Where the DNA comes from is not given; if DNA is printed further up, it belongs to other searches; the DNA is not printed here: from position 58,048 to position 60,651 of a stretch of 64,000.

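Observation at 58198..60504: MBL (persulfide dioxygenase-like) - rhodanese - cysteine desulfurase fusion among the amidotransferases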

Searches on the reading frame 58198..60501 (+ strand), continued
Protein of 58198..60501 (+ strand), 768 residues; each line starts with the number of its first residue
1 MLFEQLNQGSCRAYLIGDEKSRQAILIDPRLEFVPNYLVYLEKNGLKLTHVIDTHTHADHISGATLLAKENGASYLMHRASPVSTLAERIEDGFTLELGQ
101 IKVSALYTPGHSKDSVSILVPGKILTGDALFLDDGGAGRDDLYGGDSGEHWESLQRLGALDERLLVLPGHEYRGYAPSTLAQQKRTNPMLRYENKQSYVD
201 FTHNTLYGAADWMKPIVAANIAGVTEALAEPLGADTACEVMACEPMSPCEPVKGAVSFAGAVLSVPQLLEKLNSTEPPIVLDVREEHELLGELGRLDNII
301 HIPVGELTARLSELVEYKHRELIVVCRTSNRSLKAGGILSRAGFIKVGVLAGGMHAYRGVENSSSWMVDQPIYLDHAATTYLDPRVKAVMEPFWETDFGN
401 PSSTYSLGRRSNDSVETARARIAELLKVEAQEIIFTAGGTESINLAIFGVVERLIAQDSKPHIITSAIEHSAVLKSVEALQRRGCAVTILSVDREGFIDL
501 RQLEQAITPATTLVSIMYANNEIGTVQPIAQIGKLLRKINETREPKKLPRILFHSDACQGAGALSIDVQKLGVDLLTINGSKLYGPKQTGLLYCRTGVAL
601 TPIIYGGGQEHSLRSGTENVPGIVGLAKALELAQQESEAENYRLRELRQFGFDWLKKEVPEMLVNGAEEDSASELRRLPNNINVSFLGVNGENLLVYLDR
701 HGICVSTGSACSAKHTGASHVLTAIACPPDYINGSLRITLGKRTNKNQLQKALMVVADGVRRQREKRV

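Call 42: search_protein_representatives(protein=window:58198-60501:+)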
Query: 768 residues. Proteins with E-value up to 0.001 (for the whole library): 64783; up to 1e-10: 32419; up to 1e-30: 11814. The best 150 are listed.
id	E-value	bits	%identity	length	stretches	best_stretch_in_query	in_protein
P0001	0.0e+00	1728.2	100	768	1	1-768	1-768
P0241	2.9e-119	415.6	51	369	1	1-364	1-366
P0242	2.8e-117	409.1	52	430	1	370-758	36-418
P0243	2.3e-112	392.8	51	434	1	371-757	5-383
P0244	1.8e-108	379.9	49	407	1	371-765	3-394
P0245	3.3e-103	362.5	49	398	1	372-756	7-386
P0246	5.1e-103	361.9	43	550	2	372-742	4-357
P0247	6.4e-103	361.6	50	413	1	370-756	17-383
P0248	1.5e-102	360.3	50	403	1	371-765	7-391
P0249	1.3e-101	357.3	51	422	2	461-754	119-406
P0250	2.2e-101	356.5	50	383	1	370-755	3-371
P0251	9.2e-101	354.4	49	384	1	370-764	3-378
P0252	4.9e-100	352.0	50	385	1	371-767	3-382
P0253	2.1e-99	349.9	49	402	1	371-761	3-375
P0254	2.5e-99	349.7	48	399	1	371-756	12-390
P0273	1.3e-93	330.7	45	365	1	1-356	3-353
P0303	2.8e-88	313.1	46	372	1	3-358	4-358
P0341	4.5e-85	302.6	45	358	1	3-361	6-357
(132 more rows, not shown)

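Call 43: find_encoding_contigs(protein=P0241, flank=8000, max_places=4)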
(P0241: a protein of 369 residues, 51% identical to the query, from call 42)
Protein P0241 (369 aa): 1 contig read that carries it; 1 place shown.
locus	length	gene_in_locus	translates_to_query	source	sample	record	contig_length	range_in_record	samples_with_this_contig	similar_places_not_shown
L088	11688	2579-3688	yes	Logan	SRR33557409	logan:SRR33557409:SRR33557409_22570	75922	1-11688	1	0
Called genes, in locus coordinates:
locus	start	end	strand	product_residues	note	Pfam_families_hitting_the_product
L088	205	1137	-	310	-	-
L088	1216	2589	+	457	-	PF03486:HI0933_like (faint), PF07992:Pyr_redox_2 (weak), PF13454:NAD_binding_9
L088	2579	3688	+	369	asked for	PF00753:Lactamase_B, PF12706:Lactamase_B_2 (faint), PF00581:Rhodanese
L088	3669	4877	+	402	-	PF00266:Aminotran_5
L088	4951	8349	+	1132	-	PF00873:ACR_tran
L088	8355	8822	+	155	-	PF22381:Staph_reg_Sar_Rot, PF01047:MarR, PF12802:MarR_2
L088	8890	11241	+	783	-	PF01839:FG-GAP, PF13517:FG-GAP_3 (weak), PF01839:FG-GAP, PF13517:FG-GAP_3 (weak), PF01839:FG-GAP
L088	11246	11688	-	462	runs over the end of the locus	PF01946:Thi4, PF01266:DAO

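Call 44: find_encoding_contigs(protein=P0119, flank=8000, max_places=3)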
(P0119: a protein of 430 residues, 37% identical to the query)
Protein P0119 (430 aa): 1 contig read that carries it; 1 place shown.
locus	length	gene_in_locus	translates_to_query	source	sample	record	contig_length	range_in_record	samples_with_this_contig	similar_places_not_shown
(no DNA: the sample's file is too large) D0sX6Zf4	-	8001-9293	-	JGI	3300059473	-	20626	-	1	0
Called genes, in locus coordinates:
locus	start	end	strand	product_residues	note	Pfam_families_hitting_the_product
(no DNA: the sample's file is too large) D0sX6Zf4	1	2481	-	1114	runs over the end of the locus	PF08455:SNF2_assoc, PF00176:SNF2-rel_dom, PF00271:Helicase_C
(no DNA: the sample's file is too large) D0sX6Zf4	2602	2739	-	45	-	-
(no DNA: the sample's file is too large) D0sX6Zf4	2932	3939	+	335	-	PF20511:PMI_typeI_cat, PF21621:MPI_cupin_dom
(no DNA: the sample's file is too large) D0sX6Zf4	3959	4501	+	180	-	-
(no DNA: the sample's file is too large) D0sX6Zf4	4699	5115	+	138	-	PF03703:bPH_2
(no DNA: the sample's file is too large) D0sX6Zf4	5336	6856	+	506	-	PF02056:Glyco_hydro_4, PF11975:Glyco_hydro_4C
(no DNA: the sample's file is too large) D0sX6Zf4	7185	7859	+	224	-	PF00702:Hydrolase, PF13419:HAD_2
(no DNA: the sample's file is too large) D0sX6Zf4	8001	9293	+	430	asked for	PF00753:Lactamase_B, PF00581:Rhodanese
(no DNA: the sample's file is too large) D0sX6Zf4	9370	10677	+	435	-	PF00501:AMP-binding, PF14535:AMP-binding_C_2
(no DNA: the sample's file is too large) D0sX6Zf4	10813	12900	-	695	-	PF00072:Response_reg, PF07228:SpoIIE, PF00849:PseudoU_synth_2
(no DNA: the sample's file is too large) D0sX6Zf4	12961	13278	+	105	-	PF04456:DUF503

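Call 46: find_encoding_contigs(protein=P0273, flank=7000, max_places=3)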
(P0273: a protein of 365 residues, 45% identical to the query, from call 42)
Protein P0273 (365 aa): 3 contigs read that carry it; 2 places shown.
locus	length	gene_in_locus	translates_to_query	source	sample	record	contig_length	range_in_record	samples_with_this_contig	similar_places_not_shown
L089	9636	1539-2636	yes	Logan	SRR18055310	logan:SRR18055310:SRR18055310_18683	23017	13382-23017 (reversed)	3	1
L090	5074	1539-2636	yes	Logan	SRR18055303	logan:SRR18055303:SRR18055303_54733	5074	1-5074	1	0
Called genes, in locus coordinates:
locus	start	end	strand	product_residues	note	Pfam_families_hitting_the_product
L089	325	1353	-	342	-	PF00756:Esterase (weak), PF10503:Esterase_PHB, PF01738:DLH, PF02230:Abhydrolase_2, PF20434:BD-FAE (faint), PF00561:Abhydrolase_1 (weak), PF03959:FSH1 (weak), PF00326:Peptidase_S9 (faint)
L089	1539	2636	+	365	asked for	PF00753:Lactamase_B, PF00581:Rhodanese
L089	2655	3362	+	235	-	-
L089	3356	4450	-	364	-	PF11899:DUF3419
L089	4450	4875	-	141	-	PF13781:DoxX_3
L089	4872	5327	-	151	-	-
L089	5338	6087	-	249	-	PF13649:Methyltransf_25 (weak)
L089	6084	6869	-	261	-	PF09844:DUF2071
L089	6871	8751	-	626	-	PF01134:GIDA, PF12831:FAD_oxidored (weak), PF21680:GIDA_C_1st, PF13932:SAM_GIDA_C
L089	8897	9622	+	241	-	PF13798:PCYCGC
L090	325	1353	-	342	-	PF00756:Esterase (weak), PF10503:Esterase_PHB, PF01738:DLH, PF02230:Abhydrolase_2, PF20434:BD-FAE (faint), PF00561:Abhydrolase_1 (weak), PF03959:FSH1 (weak), PF00326:Peptidase_S9 (faint)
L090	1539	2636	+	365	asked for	PF00753:Lactamase_B, PF00581:Rhodanese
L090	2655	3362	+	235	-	-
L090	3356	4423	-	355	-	PF11899:DUF3419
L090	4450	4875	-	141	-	PF13781:DoxX_3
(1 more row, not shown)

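Call 47: find_encoding_contigs(protein=P0303, flank=7000, max_places=3)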
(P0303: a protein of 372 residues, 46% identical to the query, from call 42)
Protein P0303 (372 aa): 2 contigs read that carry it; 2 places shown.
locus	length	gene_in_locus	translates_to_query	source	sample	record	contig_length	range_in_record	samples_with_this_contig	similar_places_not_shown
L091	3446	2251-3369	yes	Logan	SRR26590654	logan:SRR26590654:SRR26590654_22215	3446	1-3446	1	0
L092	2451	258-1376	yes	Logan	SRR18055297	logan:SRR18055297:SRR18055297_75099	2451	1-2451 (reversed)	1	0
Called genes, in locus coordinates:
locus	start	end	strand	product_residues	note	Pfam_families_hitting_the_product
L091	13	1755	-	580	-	PF13103:TonB_2, PF03544:TonB_C (weak)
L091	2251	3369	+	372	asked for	PF00753:Lactamase_B, PF00581:Rhodanese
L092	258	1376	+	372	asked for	PF00753:Lactamase_B, PF00581:Rhodanese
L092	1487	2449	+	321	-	?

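Call 48: find_encoding_contigs(protein=P0341, flank=7000, max_places=3)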
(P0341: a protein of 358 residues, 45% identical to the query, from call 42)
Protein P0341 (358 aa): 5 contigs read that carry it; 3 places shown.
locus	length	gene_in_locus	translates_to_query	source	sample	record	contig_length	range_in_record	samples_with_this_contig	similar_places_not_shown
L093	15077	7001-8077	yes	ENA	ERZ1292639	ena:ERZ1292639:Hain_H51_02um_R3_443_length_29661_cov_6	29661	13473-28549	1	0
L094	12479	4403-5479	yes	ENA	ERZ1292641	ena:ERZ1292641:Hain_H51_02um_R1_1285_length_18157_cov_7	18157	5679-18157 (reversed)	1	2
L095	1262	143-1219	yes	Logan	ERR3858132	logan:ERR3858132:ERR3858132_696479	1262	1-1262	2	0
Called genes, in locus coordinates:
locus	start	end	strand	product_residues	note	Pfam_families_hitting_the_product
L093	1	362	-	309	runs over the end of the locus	PF01435:Peptidase_M48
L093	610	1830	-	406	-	PF00512:HisKA, PF02518:HATPase_c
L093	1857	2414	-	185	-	PF04011:LemA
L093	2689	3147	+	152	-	PF01668:SmpB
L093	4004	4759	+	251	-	PF02086:MethyltransfD12 (faint), PF01555:N6_N4_Mtase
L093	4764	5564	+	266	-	PF15515:MvaI_BcnI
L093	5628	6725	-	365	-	PF03054:tRNA_Me_trans, PF24167:DUF7411 (weak), PF20259:tRNA_Me_trans_M, PF20258:tRNA_Me_trans_C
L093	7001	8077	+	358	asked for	PF00753:Lactamase_B, PF00581:Rhodanese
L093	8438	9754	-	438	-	-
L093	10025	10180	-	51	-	-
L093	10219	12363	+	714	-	PF01935:DUF87 (weak), PF10412:TrwB_AAD_bind, PF12696:TraG-D_C (weak), PF23477:zf_Tbcl_2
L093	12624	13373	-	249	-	PF08207:EFP_N, PF01132:EFP (weak), PF09285:Elong-fact-P_C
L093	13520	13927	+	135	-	PF00072:Response_reg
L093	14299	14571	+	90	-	-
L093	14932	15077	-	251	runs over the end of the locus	PF06790:UPF0259 (weak)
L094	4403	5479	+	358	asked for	PF00753:Lactamase_B, PF00581:Rhodanese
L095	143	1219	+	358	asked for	PF00753:Lactamase_B, PF00581:Rhodanese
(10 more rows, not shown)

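Call 53: find_homologous_proteins(query=L088:1216-2586:+, max_evalue=0.00001)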
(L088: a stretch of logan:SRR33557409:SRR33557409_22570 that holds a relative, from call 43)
Query L088:1216-2586:+ (457 aa): 1795 proteins with E <= 0.00001 among 8000 candidates; the best 120 are listed.
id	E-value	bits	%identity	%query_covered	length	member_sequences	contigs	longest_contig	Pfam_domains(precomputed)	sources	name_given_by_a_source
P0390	0.0e+0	1040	100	100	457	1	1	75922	PF07992.21,PF03486.21,PF13454.13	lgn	-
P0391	1.0e-140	487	48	98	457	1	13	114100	PF01266.31,PF07992.21,PF13738.13,PF13454.13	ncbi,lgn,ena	-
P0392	2.0e-137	477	49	95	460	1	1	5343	PF07992.21,PF13454.13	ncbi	-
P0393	2.4e-137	476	46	98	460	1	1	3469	PF01266.31,PF07992.21,PF13454.13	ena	-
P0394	8.0e-137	475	47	98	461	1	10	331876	PF07992.21,PF13738.13,PF13454.13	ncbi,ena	-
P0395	2.4e-133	463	47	98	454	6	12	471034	PF01266.31,PF13434.13,PF07992.21,PF13738.13,PF13454.13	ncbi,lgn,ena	-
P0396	5.6e-133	462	47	97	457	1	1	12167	PF01266.31,PF07992.21,PF13738.13,PF13454.13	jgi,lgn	-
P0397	2.9e-128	446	45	99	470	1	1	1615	PF01266.31,PF13434.13,PF07992.21,PF13738.13,PF13454.13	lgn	-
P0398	2.7e-126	440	45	98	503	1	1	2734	PF01266.31,PF07992.21,PF03486.21,PF13454.13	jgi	jgi:uncharacterized NAD(P)/FAD-binding protein YdhS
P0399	1.5e-125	438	46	97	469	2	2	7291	PF07992.21,PF13454.13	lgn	-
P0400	7.7e-125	435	45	96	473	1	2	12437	PF01266.31,PF07992.21,PF13454.13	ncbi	-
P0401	3.2e-124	433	46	100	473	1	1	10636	PF07992.21,PF13454.13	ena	-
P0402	1.3e-122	428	45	98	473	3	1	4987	PF01266.31,PF07992.21,PF13454.13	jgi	-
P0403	4.3e-122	426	46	97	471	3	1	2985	PF01266.31,PF07992.21,PF13454.13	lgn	-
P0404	4.9e-122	426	45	98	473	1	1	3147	PF07992.21,PF13454.13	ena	-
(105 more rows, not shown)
